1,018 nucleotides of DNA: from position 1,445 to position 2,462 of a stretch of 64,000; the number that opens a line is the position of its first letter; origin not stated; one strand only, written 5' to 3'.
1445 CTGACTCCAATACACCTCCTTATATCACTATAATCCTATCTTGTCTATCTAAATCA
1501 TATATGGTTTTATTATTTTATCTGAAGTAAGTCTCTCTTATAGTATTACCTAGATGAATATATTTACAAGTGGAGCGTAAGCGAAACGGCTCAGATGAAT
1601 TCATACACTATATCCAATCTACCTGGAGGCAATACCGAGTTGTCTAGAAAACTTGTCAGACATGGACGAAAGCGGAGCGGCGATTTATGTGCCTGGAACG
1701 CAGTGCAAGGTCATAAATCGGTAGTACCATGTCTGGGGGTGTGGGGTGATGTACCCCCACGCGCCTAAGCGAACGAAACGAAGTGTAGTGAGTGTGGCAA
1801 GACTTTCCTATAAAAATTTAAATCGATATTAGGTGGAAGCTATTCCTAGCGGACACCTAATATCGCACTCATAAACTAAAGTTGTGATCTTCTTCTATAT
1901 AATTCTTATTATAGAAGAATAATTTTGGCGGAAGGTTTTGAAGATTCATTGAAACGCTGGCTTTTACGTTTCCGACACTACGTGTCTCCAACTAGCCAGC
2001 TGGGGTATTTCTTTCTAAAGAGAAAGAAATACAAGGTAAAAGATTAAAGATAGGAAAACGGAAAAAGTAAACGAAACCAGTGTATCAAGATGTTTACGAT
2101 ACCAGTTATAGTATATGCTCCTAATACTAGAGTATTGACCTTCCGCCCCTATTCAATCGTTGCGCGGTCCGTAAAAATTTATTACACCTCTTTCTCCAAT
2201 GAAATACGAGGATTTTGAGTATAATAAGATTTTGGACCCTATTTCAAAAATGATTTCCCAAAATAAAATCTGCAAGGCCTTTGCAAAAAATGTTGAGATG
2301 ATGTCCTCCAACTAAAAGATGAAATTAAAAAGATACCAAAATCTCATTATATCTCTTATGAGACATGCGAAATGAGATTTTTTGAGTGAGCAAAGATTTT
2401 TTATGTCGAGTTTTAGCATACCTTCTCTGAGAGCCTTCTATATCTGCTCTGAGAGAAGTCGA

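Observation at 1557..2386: ORF-free, G+C-enriched region packed with nested perfect helices: candidate large structured RNA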

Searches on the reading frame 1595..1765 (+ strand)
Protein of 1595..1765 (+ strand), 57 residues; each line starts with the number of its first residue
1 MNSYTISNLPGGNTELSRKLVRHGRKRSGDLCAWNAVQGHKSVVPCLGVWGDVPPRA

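Call 89: search_protein_families(library=phrogs, proteins=[window:1595-1765:+], max_evalue=1)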
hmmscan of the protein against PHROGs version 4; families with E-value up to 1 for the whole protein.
window:1595-1765:+ (57 aa): 0 families

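Call 90: search_protein_families(library=pfam, proteins=[window:1595-1765:+], max_evalue=1)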
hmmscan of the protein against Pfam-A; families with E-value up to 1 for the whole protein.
window:1595-1765:+ (57 aa): 0 families
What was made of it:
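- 1394..2574 (.): Whole non-coding gap between the divergently oriented 264-aa gene (599-1393, -) and the prohead protease gene (2575-3414, +). ORF peptides have no Pfam or PHROG match (calls 89, 90).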

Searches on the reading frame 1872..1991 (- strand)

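Call 89: search_protein_families(library=phrogs, proteins=[window:1872-1991:-], max_evalue=1)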
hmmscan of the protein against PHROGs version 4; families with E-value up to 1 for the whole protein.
window:1872-1991:- (40 aa): 1 family
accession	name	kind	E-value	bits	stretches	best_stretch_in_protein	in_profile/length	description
phrog_11334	-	unknown function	0.18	12.7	1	23-38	22-37/42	-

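Call 90: search_protein_families(library=pfam, proteins=[window:1872-1991:-], max_evalue=1)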
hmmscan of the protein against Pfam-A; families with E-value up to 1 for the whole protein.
window:1872-1991:- (40 aa): 0 families

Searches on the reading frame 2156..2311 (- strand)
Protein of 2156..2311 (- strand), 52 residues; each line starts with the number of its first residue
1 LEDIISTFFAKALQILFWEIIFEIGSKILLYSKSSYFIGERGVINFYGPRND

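Call 89: search_protein_families(library=phrogs, proteins=[window:2156-2311:-], max_evalue=1)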
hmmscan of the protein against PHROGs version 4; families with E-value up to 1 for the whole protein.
window:2156-2311:- (52 aa): 0 families

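Call 90: search_protein_families(library=pfam, proteins=[window:2156-2311:-], max_evalue=1)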
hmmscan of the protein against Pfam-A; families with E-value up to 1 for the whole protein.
window:2156-2311:- (52 aa): 1 family
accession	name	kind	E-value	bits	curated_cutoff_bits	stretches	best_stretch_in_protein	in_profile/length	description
PF02117.22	7TM_GPCR_Sra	-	0.19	11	24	1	5-32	32-61/328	Serpentine type 7TM GPCR chemoreceptor Sra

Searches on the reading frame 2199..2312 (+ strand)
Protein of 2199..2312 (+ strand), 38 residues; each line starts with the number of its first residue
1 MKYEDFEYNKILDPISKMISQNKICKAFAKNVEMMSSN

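Call 89: search_protein_families(library=phrogs, proteins=[window:2199-2312:+], max_evalue=1)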
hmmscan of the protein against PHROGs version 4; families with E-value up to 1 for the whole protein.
window:2199-2312:+ (38 aa): 2 families
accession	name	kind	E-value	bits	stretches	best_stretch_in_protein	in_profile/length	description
phrog_4742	-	unknown function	0.12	13.3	1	3-33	25-53/55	-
phrog_19056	-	unknown function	0.19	13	1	3-14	32-43/57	-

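Call 90: search_protein_families(library=pfam, proteins=[window:2199-2312:+], max_evalue=1)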
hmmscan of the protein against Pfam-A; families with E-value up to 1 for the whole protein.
window:2199-2312:+ (38 aa): 1 family
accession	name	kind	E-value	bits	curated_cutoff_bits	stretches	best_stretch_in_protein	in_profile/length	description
PF16503.10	zn-ribbon_14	-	0.29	11.1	34.9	1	18-27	8-17/32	Zinc-ribbon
